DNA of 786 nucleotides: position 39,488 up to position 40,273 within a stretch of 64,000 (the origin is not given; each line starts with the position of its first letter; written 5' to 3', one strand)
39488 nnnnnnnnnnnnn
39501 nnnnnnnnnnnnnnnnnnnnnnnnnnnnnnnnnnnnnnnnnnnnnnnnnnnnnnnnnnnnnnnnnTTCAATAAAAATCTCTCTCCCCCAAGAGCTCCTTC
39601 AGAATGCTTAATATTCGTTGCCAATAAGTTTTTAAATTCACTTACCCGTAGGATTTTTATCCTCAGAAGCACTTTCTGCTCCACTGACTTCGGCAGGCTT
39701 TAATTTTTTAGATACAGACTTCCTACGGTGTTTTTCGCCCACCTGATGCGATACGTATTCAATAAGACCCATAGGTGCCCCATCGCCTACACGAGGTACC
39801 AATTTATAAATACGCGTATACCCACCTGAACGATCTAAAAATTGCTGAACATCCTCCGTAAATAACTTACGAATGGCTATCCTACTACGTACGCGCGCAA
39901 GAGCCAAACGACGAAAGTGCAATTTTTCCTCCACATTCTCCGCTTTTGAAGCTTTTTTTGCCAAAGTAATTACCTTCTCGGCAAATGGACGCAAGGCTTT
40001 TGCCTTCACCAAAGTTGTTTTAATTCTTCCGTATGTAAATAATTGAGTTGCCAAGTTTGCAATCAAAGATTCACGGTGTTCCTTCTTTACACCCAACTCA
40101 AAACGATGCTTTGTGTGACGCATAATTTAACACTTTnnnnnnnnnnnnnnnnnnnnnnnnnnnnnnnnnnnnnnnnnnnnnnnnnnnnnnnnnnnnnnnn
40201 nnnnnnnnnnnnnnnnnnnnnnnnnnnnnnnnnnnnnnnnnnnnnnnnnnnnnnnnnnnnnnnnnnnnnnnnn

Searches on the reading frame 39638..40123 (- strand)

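Call 63: search_protein_families(library=pfam, proteins=[window:39638-40123:-], max_evalue=0.001)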
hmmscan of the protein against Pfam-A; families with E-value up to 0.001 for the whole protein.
window:39638-40123:- (161 aa): 1 family
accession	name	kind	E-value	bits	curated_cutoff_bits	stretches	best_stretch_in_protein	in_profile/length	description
PF01196.24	Ribosomal_L17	-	4.2e-30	104.9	27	1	20-124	1-97/97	Ribosomal protein L17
